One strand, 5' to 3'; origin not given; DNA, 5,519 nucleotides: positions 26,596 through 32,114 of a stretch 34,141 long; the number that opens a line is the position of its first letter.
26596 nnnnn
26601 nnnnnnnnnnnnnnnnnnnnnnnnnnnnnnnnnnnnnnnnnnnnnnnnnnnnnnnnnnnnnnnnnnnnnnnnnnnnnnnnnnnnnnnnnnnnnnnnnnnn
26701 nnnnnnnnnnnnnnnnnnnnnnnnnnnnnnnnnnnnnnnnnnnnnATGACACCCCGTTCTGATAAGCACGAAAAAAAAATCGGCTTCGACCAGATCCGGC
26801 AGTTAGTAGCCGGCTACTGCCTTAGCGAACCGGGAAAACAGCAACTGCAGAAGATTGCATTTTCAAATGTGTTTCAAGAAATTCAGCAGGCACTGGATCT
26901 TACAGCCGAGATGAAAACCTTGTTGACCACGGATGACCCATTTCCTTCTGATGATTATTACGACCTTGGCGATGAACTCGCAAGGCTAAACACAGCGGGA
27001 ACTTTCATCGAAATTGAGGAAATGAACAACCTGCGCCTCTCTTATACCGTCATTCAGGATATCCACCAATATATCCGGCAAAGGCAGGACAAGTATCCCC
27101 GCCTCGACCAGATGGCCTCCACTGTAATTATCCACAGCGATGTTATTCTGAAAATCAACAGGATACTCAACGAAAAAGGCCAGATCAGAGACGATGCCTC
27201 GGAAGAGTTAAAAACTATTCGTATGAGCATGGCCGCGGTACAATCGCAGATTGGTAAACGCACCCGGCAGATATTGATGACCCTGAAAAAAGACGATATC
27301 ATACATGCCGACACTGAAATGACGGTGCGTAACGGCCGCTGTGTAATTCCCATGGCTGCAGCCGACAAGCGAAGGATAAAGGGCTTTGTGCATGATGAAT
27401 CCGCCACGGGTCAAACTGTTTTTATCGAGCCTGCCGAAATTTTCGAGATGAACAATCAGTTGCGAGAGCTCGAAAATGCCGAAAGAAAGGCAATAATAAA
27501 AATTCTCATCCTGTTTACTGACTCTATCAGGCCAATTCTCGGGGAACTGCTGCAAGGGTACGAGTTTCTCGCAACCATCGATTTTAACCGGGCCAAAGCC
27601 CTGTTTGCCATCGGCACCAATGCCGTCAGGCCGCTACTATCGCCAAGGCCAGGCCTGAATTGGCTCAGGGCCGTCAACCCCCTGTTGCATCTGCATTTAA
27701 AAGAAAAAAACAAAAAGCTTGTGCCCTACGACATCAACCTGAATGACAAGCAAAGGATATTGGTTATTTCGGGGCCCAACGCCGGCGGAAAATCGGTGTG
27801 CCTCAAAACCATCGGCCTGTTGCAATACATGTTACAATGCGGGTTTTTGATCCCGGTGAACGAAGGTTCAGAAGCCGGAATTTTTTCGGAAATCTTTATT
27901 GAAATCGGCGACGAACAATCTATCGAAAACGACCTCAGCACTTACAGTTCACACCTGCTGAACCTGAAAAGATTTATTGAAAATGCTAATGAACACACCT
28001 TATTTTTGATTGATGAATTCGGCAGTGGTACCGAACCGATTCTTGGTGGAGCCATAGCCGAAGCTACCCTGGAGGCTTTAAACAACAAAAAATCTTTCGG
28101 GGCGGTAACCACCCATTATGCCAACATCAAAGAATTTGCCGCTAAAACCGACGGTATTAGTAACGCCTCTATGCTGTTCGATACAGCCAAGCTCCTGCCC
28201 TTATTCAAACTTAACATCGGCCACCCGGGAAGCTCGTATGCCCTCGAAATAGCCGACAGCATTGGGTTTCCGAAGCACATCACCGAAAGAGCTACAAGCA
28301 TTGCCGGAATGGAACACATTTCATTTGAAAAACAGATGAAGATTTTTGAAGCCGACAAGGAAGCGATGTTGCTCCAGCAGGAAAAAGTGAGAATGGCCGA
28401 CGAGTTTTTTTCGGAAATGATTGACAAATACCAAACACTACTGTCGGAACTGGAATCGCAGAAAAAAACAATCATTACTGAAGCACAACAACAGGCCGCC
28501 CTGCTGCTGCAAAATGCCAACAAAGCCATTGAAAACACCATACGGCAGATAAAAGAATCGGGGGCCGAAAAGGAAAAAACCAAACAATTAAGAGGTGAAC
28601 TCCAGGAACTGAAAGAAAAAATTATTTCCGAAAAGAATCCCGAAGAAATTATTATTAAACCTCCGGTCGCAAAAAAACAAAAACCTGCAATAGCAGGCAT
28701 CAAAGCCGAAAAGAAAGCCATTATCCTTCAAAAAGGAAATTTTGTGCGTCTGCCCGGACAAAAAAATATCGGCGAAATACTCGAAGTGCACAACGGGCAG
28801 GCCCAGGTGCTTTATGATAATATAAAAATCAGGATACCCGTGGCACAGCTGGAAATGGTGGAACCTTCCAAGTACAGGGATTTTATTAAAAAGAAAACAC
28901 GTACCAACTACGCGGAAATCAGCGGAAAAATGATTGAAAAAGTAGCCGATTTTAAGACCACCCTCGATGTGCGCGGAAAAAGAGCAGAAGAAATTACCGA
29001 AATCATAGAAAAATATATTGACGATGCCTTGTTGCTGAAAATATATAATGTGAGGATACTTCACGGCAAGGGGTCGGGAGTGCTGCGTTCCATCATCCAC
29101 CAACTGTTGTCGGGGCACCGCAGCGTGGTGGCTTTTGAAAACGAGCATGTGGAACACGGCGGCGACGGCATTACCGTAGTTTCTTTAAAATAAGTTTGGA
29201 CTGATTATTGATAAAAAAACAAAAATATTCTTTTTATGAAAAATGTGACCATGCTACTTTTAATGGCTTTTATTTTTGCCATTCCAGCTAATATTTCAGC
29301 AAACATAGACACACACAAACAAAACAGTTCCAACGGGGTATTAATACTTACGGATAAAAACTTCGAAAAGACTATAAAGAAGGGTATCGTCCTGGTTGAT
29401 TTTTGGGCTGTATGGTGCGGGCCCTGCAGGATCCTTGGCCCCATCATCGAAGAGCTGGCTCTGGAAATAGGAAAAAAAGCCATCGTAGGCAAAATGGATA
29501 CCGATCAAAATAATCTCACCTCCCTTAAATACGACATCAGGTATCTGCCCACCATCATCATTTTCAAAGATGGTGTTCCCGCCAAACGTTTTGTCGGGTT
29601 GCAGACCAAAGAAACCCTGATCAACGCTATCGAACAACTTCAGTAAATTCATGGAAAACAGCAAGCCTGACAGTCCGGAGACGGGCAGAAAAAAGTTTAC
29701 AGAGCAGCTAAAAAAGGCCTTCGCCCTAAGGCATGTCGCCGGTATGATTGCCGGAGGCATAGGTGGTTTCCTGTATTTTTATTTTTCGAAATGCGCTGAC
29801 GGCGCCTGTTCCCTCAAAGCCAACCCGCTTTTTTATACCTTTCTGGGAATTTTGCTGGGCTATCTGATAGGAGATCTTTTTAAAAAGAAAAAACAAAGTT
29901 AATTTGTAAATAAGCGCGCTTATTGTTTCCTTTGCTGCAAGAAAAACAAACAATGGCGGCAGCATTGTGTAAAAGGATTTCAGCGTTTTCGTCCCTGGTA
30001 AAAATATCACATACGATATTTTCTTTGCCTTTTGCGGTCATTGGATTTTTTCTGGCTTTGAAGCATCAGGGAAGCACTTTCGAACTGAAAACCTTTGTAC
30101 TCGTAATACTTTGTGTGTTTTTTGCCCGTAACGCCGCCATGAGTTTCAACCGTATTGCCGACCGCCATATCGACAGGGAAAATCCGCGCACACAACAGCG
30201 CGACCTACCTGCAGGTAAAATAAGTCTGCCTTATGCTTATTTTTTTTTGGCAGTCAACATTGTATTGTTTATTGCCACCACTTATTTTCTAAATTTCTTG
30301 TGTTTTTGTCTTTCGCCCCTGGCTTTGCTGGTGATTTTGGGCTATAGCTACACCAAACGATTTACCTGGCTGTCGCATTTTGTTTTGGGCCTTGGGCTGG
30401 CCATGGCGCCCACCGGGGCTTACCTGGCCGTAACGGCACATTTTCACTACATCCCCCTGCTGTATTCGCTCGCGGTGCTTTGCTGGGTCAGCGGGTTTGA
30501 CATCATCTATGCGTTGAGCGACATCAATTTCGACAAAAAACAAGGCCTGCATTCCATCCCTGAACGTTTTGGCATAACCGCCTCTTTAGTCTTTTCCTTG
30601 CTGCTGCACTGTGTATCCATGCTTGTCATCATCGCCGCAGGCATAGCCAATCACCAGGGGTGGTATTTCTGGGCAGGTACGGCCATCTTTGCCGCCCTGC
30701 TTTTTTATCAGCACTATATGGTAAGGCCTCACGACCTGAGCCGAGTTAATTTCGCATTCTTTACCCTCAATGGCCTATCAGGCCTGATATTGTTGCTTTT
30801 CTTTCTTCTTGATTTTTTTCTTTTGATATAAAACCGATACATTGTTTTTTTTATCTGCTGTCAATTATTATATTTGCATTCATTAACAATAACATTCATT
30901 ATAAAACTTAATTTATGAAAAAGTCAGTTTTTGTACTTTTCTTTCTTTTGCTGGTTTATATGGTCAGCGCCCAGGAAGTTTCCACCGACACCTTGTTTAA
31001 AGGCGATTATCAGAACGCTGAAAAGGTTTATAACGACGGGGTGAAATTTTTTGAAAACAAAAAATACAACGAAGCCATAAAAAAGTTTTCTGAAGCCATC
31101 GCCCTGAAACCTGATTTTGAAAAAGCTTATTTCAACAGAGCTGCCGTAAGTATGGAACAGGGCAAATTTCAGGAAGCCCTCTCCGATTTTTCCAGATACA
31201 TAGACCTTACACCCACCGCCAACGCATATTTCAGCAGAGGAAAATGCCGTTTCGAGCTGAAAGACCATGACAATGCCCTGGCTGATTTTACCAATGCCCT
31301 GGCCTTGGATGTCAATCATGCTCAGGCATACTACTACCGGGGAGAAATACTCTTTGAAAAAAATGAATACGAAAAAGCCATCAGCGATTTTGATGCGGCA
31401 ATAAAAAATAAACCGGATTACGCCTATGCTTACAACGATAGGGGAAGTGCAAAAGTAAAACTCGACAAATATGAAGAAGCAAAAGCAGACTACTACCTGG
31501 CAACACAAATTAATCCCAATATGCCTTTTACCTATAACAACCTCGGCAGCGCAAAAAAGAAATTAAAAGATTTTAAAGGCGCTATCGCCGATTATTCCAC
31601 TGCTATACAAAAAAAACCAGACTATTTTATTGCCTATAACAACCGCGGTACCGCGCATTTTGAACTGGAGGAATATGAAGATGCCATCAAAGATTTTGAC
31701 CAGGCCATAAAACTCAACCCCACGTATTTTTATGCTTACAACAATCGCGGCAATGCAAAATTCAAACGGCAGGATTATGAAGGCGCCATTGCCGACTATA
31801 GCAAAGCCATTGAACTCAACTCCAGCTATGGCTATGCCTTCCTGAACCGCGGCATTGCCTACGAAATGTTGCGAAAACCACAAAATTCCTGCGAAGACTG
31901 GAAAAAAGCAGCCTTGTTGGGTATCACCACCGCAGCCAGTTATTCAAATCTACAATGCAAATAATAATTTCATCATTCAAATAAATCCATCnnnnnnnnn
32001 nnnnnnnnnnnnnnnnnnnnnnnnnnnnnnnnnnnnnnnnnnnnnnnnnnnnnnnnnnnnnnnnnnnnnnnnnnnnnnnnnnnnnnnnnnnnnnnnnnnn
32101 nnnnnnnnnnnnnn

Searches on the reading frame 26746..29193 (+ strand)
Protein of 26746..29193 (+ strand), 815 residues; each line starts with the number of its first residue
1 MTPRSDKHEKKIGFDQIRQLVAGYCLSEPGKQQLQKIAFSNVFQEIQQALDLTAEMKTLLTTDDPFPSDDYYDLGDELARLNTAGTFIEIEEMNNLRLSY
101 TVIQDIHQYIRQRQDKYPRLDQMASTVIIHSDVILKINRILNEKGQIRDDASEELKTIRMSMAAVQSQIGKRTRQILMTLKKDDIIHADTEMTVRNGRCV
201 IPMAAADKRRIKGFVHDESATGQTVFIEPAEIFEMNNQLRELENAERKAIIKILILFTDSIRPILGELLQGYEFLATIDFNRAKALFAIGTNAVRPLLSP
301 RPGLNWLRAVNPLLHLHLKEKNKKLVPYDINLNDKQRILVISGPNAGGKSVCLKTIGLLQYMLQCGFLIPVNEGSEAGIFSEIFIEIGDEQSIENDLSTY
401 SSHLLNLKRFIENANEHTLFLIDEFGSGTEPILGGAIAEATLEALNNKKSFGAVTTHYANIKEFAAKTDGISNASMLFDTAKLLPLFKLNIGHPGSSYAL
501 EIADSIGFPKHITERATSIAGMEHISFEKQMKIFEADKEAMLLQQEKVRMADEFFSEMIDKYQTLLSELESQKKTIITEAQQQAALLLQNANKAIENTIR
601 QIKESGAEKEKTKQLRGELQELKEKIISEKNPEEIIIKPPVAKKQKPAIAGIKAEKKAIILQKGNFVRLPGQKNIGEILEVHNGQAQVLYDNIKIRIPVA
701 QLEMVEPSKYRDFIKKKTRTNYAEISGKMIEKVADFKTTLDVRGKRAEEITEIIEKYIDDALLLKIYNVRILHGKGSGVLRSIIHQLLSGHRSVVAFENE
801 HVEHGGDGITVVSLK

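Call 68: search_protein_families(library=pfam, proteins=[window:26746-29193:+], max_evalue=0.001)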
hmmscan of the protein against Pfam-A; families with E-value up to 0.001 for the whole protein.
window:26746-29193:+ (815 aa): 3 families
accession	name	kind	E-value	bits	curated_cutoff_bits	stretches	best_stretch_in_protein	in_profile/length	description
PF00488.27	MutS_V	-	1.6e-30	106.9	30.2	1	340-519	2-183/188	MutS domain V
PF01713.27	Smr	-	1.2e-22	80.2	25.7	1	740-815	1-77/77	Smr domain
PF20297.4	MSSS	-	0.00013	22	26.8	1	664-702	2-42/42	MutS2 and Smr-associated SH3 domain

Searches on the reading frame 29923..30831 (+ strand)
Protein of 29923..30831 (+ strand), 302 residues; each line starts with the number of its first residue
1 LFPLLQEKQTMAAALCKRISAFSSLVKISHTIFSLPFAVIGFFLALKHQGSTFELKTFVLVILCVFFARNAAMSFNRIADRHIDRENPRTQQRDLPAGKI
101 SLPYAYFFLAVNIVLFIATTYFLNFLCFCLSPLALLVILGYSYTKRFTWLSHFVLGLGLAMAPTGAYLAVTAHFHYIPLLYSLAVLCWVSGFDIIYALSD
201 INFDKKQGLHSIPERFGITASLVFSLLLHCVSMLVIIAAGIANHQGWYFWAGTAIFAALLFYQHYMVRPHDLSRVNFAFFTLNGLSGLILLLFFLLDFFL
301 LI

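Call 68: search_protein_families(library=pfam, proteins=[window:29923-30831:+], max_evalue=0.001)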
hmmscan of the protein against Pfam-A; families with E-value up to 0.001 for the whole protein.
window:29923-30831:+ (302 aa): 1 family
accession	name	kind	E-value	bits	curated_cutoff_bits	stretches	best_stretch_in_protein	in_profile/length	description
PF01040.23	UbiA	-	2.2e-56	191.4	34.2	1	35-283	2-248/250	UbiA prenyltransferase family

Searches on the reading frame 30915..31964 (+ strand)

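Call 68: search_protein_families(library=pfam, proteins=[window:30915-31964:+], max_evalue=0.001)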
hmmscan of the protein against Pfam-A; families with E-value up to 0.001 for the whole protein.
window:30915-31964:+ (349 aa): 23 families
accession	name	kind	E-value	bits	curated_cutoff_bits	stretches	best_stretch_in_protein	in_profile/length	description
PF00515.34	TPR_1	-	1.4e-63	208.7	27.8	8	240-271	3-34/34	Tetratricopeptide repeat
PF07719.23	TPR_2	-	4e-52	170.5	27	5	240-271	3-34/34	Tetratricopeptide repeat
PF13414.12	TPR_11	-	5.1e-52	173.8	26.8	7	245-284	1-40/42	TPR repeat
PF13432.12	TPR_16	-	6e-35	119.7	32.7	5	113-169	8-64/65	Tetratricopeptide repeat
PF13181.12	TPR_8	-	5e-34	114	25.7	3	240-270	3-33/34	Tetratricopeptide repeat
PF13431.12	TPR_17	-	7.7e-29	98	24.4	1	261-292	2-33/34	Tetratricopeptide repeat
PF13371.12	TPR_9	-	1.9e-27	95.5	35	2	47-102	7-62/73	Tetratricopeptide repeat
PF13424.12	TPR_12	-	3.7e-21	75.5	30.1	2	101-164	2-73/77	Tetratricopeptide repeat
PF13428.12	TPR_14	-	2.2e-17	62.2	23.5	0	137-174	2-39/44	Tetratricopeptide repeat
PF14559.12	TPR_19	-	2.7e-16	60.1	25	2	46-89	2-45/68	Tetratricopeptide repeat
PF25575.1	TPR_BSK1_C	-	9.3e-14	51.8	42.2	1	276-334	46-105/118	Serine/threonine-protein kinase BSK1-like, TPR repeats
PF13174.12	TPR_6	-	3.5e-13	49.7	26.3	0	137-168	1-32/33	Tetratricopeptide repeat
PF01239.28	PPTA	-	1.3e-09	37.6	29.5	0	119-146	2-29/32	Protein prenyltransferase alpha subunit repeat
PF13374.12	TPR_10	-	7.2e-09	35.8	27.5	0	240-267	4-31/42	Tetratricopeptide repeat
PF25062.1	ARM_TT21_N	-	3.1e-08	34.1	40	1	46-257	4-221/222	Tetratricopeptide repeat protein 21 N-terminal ARM repeat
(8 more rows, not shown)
